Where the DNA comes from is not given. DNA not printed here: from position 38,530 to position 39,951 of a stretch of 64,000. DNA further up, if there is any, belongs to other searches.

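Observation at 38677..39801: Signal peptide + single CXXCH + porin-sized beta-barrel: Cyc2-like fused cytochrome-porin candidate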

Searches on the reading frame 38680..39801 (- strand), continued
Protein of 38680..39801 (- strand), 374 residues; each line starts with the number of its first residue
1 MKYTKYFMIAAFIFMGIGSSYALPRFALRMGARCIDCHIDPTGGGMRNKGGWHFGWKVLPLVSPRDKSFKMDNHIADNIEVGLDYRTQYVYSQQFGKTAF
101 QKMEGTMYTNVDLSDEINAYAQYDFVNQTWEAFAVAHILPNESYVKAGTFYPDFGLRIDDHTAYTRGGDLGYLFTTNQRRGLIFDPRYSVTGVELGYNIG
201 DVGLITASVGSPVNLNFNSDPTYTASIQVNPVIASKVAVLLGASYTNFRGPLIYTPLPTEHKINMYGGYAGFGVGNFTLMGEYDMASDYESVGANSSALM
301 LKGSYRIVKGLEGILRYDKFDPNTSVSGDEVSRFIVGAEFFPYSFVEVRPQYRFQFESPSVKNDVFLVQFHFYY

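Call 56: find_related_loci(query=A1, collection=metagenome_contigs, flank=10000)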
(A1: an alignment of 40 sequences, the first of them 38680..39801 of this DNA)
Query A1 (374 aa) in metagenome_contigs; peptide patterns used: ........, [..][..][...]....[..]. (x = any residue, [..] = any of these).
298 stretches matched a pattern; 234 encode a relative of the query (tblastn E <= 1e-3); the best 80 are kept; 80 distinct loci.
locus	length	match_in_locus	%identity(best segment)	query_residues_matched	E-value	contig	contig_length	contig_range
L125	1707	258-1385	66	1-374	0e+0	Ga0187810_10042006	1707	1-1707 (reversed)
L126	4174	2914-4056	67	1-374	0e+0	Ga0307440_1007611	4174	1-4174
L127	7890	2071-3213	66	1-374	6e-173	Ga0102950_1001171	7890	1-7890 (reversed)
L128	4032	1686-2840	64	1-374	2e-176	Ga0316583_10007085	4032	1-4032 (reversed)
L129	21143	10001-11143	62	1-374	2e-169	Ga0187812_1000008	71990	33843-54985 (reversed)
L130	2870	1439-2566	64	1-374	8e-179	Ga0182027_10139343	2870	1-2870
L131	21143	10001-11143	62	1-374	4e-167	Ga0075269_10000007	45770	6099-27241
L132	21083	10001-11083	67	18-372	1e-166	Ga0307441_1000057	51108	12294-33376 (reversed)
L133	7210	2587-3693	61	6-373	2e-156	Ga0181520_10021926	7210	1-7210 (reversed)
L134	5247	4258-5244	65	1-327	3e-154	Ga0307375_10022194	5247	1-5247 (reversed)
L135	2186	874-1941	60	22-374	1e-156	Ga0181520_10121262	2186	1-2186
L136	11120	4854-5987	55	1-374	1e-139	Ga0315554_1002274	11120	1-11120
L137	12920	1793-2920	60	1-374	2e-157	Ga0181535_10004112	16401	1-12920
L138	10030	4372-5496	53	5-371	5e-133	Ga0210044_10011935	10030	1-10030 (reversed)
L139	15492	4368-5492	53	5-371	5e-133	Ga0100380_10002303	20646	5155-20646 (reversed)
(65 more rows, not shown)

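Call 68: list_cluster_members(proteins=[P0123, P0129, P0134, P0140, P0152, P0161, P0170, P0186, P0223, P0253])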
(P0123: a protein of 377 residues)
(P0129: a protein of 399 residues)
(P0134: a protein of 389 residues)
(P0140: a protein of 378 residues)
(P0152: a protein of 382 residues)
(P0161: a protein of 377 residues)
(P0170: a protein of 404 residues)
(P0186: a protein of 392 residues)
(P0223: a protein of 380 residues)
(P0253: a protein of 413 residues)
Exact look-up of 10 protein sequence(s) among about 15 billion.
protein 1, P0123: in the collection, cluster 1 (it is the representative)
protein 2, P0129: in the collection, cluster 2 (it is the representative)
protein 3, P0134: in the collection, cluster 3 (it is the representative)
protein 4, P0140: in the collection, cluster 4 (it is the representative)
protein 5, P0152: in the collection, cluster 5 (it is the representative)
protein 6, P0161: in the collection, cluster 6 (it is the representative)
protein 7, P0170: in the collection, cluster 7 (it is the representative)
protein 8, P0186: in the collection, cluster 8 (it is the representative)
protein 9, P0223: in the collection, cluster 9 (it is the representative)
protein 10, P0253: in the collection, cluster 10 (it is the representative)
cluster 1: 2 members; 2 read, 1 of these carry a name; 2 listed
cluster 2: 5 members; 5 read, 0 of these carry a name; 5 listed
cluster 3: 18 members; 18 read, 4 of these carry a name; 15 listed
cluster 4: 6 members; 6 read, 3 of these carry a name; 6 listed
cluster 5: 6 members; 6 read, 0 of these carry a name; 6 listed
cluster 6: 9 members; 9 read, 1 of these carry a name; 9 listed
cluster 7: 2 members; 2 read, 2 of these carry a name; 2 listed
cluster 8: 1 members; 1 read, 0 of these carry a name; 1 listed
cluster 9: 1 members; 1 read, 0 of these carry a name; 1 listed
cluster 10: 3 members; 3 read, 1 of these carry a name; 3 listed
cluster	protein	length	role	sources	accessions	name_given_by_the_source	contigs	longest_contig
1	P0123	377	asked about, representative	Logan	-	-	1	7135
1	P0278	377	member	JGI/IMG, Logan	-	hypothetical protein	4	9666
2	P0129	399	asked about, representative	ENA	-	-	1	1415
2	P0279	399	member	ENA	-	-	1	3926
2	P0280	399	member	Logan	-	-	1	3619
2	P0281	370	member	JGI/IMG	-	-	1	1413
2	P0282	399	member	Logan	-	-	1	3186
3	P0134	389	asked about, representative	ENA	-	-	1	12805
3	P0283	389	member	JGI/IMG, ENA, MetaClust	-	\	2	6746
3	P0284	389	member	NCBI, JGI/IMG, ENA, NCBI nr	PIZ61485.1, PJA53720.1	MAG: hypothetical protein COY19_12310 [Candidatus Marinimicrobia bacterium ...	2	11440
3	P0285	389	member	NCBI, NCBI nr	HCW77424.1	MAG TPA: hypothetical protein DHU63_12930 [Candidatus Marinimicrobia bacterium] | hypothetical protein [Candidatus Neomarinimicrobiota bacterium]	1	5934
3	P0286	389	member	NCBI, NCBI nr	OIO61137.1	MAG: hypothetical protein AUJ47_09870 [Candidatus Marinimicrobia bacterium CG1_02_48_14]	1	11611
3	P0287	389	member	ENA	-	-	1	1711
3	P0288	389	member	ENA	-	-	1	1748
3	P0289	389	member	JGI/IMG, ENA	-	-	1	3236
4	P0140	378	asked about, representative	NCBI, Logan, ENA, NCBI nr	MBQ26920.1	MAG: hypothetical protein CMH81_02065 [Nitrospiraceae bacterium] | hypothetical protein [Nitrospiraceae bacterium]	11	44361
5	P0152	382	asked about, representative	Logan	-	-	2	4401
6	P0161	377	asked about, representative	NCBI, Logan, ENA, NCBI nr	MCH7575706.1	MAG: hypothetical protein IIA59_11345 [Candidatus Marinimicrobia bacterium] | hypothetical protein [Candidatus Neomarinimicrobiota bacterium]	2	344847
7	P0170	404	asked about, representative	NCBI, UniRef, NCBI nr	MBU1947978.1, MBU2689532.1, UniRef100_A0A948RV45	MAG: hypothetical protein KJ970_01270 [Candidatus Eisenbacteria bacterium] | Uncharacterized protein n=1 Tax=Eiseniibacteriota bacterium TaxID=2212470 ... | hypothetical protein [Candidatus Eisenbacteria bacterium]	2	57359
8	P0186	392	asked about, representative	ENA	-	-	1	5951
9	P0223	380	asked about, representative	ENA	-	-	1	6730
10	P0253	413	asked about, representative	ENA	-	-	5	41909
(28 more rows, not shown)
